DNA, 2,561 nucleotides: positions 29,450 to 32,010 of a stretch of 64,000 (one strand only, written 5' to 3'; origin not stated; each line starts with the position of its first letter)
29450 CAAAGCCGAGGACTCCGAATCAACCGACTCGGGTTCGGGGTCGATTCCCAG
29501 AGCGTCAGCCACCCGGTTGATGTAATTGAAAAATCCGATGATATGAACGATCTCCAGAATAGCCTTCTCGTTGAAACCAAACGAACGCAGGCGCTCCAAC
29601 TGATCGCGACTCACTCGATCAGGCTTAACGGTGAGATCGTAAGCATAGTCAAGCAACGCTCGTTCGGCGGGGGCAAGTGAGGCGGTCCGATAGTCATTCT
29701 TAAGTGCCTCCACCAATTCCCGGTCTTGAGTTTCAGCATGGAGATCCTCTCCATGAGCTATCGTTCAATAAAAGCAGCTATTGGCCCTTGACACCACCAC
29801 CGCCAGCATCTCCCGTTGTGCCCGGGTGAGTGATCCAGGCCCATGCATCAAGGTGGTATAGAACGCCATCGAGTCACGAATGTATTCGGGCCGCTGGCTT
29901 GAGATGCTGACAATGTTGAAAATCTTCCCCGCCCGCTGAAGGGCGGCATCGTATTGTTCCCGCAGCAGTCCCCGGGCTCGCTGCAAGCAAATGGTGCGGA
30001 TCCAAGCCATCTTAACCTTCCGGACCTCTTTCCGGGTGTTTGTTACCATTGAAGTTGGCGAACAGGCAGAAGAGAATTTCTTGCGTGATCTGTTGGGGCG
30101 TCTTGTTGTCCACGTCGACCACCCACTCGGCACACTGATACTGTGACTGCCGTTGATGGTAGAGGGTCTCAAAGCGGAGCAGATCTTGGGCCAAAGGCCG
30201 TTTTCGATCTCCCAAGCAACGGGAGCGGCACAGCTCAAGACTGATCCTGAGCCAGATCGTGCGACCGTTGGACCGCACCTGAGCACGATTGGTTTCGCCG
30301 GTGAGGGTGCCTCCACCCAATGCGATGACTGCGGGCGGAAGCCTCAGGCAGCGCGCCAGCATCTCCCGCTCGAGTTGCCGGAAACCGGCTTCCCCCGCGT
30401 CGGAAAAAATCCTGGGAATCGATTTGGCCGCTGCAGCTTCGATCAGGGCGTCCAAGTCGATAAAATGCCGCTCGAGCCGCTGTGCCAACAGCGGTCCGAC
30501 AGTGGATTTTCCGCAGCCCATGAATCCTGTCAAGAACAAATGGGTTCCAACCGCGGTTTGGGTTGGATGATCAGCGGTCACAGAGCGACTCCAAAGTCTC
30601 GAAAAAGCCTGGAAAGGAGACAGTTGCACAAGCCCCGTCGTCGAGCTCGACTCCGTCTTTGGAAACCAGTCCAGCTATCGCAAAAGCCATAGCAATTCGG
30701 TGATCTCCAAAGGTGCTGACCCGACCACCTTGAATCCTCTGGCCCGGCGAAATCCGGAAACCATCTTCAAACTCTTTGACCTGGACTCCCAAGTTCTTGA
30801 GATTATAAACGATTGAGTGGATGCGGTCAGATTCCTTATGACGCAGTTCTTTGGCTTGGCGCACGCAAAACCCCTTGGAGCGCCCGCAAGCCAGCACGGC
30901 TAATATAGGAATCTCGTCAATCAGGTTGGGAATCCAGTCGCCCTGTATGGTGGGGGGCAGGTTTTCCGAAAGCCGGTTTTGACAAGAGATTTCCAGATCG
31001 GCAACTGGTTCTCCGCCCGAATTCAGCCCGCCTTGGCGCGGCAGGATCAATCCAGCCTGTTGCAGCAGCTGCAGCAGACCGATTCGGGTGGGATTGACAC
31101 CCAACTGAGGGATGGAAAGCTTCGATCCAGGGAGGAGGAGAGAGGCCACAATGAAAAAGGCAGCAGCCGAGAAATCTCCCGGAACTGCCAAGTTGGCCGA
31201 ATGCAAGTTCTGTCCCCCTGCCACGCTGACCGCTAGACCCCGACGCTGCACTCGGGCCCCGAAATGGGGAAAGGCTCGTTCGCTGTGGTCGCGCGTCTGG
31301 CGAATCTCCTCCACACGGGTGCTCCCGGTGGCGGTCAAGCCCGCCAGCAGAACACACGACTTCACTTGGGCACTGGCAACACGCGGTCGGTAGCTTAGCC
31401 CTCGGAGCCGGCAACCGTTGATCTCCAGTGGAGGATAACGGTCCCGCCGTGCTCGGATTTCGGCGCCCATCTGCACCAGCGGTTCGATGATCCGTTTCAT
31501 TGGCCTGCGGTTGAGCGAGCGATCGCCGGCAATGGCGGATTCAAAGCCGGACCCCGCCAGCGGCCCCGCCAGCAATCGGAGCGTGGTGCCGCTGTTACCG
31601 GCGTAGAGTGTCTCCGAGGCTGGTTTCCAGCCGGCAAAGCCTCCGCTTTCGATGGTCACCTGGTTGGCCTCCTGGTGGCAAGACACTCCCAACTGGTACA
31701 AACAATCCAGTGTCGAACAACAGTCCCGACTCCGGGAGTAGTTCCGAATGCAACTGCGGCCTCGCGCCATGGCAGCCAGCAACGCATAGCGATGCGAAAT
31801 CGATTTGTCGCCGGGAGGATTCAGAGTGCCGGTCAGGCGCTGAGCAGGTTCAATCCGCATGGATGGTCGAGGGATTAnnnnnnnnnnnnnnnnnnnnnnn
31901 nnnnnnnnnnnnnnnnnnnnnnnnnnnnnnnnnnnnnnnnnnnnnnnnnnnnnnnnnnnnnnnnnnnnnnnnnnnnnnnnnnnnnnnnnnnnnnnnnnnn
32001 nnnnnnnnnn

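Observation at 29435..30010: Candidate selenoprotein: CMD/AhpD-family peroxidase-related enzyme with in-frame UGA (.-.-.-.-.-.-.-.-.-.) and a SECIS-like hairpin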

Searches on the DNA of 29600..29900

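Call 57: search_rna_families(source=window, start=29600, end=29900, threshold=evalue, max_evalue=10)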
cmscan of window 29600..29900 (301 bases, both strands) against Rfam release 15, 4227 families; matches with E-value up to 10: 0.
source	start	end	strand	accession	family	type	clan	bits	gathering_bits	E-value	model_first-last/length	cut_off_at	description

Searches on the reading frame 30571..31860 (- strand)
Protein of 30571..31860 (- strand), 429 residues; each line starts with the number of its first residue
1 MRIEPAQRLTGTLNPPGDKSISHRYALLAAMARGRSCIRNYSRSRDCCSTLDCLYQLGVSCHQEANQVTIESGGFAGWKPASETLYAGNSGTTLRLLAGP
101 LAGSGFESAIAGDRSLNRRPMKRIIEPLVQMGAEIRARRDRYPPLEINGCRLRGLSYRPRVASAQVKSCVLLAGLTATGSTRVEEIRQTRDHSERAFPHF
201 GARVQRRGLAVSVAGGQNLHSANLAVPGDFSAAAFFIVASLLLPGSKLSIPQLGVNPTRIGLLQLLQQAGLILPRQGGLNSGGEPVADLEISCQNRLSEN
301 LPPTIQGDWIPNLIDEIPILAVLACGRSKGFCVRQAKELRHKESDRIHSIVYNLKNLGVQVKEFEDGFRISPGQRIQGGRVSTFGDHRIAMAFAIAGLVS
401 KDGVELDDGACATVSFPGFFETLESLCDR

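Call 13: find_encoding_contigs(protein=window:30571-31860:-, flank=3000, max_places=4)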
Protein window:30571-31860:- (429 aa): 2 contigs read that carry it; 1 place shown.
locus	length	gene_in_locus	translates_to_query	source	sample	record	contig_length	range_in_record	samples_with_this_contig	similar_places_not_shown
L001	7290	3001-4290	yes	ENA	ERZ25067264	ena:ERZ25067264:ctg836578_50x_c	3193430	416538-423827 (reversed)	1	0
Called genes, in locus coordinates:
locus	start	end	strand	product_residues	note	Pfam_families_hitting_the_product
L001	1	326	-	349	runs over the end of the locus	PF01112:Asparaginase_2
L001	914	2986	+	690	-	PF00270:DEAD (weak), PF04851:ResIII, PF13604:AAA_30 (faint), PF17757:UvrB_inter, PF27431:UvrB_3rd, PF00271:Helicase_C, PF12344:UvrB, PF02151:UVR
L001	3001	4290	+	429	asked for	PF00275:EPSP_synthase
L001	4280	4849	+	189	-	PF01202:SKI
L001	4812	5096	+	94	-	-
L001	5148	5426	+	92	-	-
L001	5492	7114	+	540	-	PF01464:SLT, PF23577:LysM_RLK (faint), PF01476:LysM, PF23446:LysM1_NFP_LYK (faint), PF23473:LysM3_LYK4_5 (faint), PF01476:LysM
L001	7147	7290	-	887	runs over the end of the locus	PF02861:Clp_N, PF23569:NBD_SMAX1, PF00004:AAA, PF17871:AAA_lid_9, PF00004:AAA, PF07724:AAA_2, PF07728:AAA_5, PF10431:ClpB_D2-small, +8 more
